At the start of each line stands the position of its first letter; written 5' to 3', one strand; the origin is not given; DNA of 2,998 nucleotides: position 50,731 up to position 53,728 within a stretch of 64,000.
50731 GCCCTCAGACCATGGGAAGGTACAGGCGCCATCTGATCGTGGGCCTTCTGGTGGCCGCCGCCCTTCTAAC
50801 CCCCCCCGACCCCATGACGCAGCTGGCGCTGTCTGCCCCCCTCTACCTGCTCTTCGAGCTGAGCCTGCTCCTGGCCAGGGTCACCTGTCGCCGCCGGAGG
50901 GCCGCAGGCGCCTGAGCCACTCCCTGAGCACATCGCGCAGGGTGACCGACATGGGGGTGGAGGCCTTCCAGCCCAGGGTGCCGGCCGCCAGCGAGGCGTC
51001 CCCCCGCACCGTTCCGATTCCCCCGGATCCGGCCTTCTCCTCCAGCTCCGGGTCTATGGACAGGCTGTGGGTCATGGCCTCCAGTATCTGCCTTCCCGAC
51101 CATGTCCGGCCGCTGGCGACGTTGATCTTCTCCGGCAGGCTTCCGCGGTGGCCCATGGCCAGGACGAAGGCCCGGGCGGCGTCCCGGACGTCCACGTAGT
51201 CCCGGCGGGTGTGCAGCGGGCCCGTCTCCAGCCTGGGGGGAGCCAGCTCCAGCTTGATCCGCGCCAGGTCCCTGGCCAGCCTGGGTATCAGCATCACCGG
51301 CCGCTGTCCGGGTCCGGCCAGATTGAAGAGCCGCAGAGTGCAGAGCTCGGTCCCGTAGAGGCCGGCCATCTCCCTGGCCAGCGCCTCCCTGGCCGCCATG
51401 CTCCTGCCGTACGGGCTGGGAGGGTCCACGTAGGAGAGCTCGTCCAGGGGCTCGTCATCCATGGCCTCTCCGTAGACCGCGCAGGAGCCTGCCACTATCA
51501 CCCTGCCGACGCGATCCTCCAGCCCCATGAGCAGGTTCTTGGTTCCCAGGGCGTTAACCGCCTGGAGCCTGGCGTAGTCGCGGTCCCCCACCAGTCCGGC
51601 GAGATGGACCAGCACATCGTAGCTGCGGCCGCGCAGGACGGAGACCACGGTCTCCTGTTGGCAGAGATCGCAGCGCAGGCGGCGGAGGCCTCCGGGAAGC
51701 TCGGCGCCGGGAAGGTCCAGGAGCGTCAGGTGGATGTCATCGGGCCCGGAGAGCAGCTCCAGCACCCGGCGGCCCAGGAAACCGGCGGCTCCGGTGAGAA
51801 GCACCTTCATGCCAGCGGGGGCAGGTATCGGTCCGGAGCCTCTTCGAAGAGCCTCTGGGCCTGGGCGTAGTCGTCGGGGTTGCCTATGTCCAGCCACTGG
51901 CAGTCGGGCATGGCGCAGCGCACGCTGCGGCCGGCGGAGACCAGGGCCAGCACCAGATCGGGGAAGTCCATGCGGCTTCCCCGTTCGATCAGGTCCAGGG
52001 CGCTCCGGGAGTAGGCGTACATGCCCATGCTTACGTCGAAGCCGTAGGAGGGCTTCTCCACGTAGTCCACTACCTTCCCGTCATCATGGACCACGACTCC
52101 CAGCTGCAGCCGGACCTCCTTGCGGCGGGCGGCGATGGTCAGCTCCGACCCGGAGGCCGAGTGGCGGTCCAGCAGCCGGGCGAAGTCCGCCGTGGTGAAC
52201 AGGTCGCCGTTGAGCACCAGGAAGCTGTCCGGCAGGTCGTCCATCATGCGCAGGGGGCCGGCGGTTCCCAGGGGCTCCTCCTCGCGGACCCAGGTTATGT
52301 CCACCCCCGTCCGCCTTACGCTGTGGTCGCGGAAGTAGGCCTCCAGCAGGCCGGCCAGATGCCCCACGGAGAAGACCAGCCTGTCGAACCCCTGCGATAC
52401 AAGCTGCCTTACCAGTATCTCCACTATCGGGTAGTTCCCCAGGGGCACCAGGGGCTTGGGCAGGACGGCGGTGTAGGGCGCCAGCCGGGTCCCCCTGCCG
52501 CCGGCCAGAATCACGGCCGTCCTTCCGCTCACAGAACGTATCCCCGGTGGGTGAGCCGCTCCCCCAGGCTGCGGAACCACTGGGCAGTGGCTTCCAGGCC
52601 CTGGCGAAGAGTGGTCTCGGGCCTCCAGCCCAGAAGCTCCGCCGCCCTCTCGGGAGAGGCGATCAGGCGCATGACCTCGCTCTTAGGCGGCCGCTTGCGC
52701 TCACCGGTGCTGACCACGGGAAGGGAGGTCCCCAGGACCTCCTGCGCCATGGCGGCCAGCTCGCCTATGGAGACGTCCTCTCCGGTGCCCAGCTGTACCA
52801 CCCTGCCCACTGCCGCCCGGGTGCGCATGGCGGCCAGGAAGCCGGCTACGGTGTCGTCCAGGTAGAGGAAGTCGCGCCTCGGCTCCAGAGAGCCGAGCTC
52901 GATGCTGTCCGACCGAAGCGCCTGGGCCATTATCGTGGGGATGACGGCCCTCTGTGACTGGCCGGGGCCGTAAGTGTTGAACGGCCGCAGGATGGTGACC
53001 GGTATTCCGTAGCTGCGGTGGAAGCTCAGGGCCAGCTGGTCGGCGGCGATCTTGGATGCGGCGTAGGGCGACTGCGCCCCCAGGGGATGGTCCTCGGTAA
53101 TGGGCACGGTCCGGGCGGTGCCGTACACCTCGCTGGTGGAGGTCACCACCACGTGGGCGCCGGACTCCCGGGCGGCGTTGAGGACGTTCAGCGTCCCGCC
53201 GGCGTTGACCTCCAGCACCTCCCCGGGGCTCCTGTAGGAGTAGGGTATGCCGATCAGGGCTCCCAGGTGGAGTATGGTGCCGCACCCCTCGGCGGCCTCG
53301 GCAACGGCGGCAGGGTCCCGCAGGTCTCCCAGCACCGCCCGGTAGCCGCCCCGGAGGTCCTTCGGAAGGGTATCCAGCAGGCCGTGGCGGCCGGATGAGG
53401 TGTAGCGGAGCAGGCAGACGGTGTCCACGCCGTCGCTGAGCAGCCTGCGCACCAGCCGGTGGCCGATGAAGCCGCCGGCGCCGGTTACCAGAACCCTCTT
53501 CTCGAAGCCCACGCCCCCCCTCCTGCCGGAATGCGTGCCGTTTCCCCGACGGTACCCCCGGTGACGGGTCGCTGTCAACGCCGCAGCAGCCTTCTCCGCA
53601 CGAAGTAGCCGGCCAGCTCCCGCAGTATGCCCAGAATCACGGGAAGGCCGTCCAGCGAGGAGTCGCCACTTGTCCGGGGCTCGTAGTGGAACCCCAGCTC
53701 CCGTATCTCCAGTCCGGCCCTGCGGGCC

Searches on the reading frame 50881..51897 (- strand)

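Call 33: search_protein_families(library=pfam, proteins=[window:50881-51897:-], max_evalue=0.00001)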
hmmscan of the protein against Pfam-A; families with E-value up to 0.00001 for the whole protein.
window:50881-51897:- (338 aa): 3 families
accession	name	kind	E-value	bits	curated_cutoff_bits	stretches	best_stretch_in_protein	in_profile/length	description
PF01370.27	Epimerase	-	1.9e-35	122.9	20.9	1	32-261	1-240/240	NAD dependent epimerase/dehydratase family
PF16363.11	GDP_Man_Dehyd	-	5.5e-26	92.2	27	1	64-287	47-274/332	GDP-mannose 4,6 dehydratase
PF01073.25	3Beta_HSD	-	1.7e-06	27.7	22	1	34-201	2-189/280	3-beta hydroxysteroid dehydrogenase/isomerase family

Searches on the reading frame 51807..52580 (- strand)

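Call 33: search_protein_families(library=pfam, proteins=[window:51807-52580:-], max_evalue=0.00001)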
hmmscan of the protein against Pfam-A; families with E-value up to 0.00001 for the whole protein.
window:51807-52580:- (257 aa): 2 families
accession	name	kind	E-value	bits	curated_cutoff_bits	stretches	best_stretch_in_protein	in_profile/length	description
PF00483.29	NTP_transferase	-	7.1e-36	124.5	21.2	1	22-245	2-242/245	Nucleotidyl transferase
PF12804.13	NTP_transf_3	-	1e-12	49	27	1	22-156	1-127/160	MobA-like NTP transferase domain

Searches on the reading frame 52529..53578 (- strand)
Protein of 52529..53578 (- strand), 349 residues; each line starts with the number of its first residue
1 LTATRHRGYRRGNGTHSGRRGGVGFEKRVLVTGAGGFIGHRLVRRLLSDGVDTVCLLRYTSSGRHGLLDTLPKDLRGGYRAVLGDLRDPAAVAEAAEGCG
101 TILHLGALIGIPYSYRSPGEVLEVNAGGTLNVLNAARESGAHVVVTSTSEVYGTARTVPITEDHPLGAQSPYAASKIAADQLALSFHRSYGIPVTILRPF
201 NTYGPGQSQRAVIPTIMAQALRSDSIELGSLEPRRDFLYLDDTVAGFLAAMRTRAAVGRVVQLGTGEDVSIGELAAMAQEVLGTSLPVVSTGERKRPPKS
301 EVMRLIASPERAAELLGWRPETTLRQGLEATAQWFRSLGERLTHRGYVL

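Call 44: search_protein_families(library=ncbifam, proteins=[window:52529-53578:-], max_evalue=0.01)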
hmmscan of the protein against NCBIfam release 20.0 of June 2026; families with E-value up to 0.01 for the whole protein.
window:52529-53578:- (349 aa): 44 families (the best 25 are shown)
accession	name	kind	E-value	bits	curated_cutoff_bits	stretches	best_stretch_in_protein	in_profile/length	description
TIGR04180.1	EDH_00030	hypoth_equivalog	2.5e-108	361.6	475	1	29-322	1-296/297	NAD-dependent 4,6-dehydratase LegB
TIGR01181.1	dTDP_gluc_dehyt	equivalog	3.7e-42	144.6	365.1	1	28-336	1-312/321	dTDP-glucose 4,6-dehydratase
TIGR01179.1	galE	equivalog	8.3e-37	126.7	262.3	2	28-208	1-182/332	UDP-glucose 4-epimerase GalE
TIGR03466.1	HpnA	hypoth_equivalog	6.2e-26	91.1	367.65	1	28-290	2-254/327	hopanoid-associated sugar epimerase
NF007582.0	PRK10217.1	equivalog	9.4e-24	84.1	698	1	27-336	2-332/355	dTDP-glucose 4,6-dehydratase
NF047922.1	GDPFucSynFcl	equivalog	1.2e-23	84.1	500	1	114-336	70-302/308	GDP-L-fucose synthase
TIGR02622.1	CDP_4_6_dhtase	equivalog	2e-22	79.8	278.45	1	26-337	4-332/352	CDP-glucose 4,6-dehydratase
NF007490.0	PRK10084.1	subfamily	3.5e-21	75.6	649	1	28-336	2-335/361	dTDP-glucose 4,6-dehydratase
NF042422.1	oxyalk_red_OleD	equivalog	6e-21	75.1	580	1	28-264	2-232/329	2-alkyl-3-oxoalkanoate reductase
NF011728.1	PRK15181.1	equivalog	7.7e-21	74.5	760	1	26-335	15-337/348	Vi polysaccharide biosynthesis UDP-N-acetylglucosaminuronic acid C-4 epimerase TviC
NF007956.0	PRK10675.1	subfamily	1.7e-19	70.2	394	1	28-206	2-184/338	UDP-glucose 4-epimerase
NF042423.1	oxyalk_red_Shew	equivalog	1e-18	67.6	580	1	27-252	9-223/331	2-alkyl-3-oxoalkanoate reductase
NF008872.0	PRK11908.1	equivalog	1.3e-18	67.2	294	1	27-336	2-336/349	bifunctional UDP-4-keto-pentose/UDP-xylose synthase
TIGR01472.1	gmd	equivalog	2.6e-18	66.4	415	1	28-297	2-283/342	GDP-mannose 4,6-dehydratase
NF052578.1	StrlDmthSdmBMthl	equivalog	9e-17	61.8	600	1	29-289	3-252/328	sterol demethylase protein SdmB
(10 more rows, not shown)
